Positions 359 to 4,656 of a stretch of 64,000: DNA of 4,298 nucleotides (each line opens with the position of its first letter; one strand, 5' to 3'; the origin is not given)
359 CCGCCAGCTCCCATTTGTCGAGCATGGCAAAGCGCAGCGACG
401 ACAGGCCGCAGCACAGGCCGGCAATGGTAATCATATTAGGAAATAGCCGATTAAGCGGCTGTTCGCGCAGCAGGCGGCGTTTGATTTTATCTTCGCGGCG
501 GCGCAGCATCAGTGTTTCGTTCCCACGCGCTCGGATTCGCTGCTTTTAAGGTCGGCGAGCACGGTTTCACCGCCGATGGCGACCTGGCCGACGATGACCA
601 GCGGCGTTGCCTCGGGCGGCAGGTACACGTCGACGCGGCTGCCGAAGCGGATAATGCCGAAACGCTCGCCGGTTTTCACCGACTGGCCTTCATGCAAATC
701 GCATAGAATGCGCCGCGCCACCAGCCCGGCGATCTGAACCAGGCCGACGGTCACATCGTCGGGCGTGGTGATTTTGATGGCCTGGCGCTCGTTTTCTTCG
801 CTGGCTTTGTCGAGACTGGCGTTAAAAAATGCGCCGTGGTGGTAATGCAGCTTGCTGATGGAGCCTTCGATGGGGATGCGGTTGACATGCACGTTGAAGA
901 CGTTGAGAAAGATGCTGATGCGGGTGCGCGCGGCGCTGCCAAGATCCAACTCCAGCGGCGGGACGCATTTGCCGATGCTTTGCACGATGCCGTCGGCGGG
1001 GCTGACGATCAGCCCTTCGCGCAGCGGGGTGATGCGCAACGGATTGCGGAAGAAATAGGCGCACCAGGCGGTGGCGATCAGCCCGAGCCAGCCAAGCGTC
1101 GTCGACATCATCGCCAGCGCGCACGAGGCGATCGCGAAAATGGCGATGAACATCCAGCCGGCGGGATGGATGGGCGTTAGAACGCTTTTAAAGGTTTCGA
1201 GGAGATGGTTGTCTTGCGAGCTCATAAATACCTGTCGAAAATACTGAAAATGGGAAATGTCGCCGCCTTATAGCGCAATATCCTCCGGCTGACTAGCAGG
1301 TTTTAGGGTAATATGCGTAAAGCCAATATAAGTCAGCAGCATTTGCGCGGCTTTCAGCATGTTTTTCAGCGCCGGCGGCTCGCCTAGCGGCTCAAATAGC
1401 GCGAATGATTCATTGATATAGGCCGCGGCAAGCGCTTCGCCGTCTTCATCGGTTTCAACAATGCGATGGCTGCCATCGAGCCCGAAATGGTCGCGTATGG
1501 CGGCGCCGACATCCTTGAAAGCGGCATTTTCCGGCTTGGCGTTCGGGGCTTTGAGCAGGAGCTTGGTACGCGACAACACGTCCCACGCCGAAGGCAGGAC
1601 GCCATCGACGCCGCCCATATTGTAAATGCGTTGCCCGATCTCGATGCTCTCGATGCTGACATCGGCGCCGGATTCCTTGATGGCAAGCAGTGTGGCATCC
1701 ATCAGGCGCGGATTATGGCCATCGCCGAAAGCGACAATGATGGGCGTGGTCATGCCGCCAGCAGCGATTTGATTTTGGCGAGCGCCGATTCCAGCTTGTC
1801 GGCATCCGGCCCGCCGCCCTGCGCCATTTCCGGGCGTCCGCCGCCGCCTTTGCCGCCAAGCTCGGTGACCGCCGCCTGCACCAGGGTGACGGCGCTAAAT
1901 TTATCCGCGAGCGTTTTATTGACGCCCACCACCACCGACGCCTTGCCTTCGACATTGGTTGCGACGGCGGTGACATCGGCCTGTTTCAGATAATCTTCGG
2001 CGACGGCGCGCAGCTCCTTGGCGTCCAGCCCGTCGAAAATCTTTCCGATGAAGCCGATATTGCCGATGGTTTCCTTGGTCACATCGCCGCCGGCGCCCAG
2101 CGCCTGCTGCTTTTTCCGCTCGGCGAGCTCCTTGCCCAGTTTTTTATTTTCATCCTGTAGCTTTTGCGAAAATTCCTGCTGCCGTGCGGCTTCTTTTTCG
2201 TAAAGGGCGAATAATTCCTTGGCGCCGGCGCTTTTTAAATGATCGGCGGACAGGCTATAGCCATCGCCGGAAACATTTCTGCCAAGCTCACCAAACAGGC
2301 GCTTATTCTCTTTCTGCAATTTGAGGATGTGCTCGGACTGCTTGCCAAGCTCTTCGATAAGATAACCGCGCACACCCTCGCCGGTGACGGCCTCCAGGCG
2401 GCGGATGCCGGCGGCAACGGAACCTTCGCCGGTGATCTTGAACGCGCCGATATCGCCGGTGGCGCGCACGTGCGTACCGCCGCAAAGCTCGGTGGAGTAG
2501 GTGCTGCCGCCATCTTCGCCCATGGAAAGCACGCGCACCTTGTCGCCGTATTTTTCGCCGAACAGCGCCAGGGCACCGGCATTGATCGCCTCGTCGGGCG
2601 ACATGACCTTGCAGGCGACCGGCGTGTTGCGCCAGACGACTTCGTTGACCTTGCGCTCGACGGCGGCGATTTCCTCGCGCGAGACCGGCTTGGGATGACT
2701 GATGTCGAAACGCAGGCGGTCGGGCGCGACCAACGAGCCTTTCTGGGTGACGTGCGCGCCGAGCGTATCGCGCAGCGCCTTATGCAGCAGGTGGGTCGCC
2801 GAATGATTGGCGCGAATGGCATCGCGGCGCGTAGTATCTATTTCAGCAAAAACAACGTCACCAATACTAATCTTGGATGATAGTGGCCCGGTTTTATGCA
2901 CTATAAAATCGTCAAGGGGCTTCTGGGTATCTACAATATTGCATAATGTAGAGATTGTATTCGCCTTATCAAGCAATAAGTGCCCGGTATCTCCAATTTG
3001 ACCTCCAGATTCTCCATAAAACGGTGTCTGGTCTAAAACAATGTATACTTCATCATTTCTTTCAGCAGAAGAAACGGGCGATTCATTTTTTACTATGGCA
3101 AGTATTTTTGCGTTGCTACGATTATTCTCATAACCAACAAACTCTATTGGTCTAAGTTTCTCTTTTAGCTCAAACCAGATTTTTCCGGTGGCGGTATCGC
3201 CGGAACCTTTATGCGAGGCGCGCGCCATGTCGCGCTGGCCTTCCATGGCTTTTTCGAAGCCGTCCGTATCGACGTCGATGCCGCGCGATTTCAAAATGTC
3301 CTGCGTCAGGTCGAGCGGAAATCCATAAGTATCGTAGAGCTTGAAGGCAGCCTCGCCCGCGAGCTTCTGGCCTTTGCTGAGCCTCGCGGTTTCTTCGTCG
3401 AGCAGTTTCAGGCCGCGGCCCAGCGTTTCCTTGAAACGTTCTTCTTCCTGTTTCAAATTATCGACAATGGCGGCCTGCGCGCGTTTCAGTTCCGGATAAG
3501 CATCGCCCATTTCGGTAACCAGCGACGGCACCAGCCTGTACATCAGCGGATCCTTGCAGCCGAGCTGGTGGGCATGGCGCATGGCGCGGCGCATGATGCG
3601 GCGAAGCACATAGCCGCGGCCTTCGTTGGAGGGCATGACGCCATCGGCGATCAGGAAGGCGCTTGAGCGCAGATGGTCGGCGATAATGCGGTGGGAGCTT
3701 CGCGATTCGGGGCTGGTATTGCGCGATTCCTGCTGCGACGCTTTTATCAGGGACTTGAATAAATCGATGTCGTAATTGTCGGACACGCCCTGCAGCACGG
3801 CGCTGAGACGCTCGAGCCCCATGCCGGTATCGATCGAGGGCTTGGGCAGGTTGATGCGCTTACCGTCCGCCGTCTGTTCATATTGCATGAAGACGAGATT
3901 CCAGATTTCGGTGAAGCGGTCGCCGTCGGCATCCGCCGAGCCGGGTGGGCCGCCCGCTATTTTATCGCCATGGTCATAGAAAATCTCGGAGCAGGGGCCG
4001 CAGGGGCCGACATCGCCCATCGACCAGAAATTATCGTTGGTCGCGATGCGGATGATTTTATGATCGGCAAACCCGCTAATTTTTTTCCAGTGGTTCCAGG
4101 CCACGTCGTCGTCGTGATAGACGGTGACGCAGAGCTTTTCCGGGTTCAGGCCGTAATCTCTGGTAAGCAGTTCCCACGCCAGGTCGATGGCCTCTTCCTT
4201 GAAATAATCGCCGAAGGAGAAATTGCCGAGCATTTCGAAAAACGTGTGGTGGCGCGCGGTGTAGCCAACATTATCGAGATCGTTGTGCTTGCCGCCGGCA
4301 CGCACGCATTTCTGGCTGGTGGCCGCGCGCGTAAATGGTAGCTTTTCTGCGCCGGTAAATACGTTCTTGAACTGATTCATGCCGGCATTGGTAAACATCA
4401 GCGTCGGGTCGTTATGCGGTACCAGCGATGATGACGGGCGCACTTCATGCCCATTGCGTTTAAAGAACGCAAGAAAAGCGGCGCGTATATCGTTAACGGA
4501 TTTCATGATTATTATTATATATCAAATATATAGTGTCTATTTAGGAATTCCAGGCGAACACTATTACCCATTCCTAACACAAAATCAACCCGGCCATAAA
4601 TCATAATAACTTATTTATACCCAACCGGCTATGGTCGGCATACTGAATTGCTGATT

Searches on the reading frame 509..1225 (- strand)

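Call 16: search_protein_families(library=pfam, proteins=[window:509-1225:-], max_evalue=0.001)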
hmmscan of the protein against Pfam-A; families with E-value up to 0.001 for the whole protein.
window:509-1225:- (238 aa): 1 family
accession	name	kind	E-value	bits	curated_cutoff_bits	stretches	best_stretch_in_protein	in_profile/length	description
PF02666.20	PS_Dcarbxylase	-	6.3e-43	147.2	22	1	52-223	2-197/198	Phosphatidylserine decarboxylase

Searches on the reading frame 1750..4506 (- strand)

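Call 16: search_protein_families(library=pfam, proteins=[window:1750-4506:-], max_evalue=0.001)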
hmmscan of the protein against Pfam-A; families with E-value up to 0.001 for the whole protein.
window:1750-4506:- (918 aa): 3 families
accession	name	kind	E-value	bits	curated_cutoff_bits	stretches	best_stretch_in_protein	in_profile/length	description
PF01411.24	tRNA-synt_2c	-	2.8e-217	723.1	30.3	1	6-559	1-551/552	tRNA synthetases class II (A)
PF07973.19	tRNA_SAD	-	3.6e-16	59.3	24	1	657-705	1-44/44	Threonyl and Alanyl tRNA synthetase second additional domain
PF02272.25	DHHA1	-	2.6e-14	53.9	25.9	1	820-917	5-101/102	DHHA1 domain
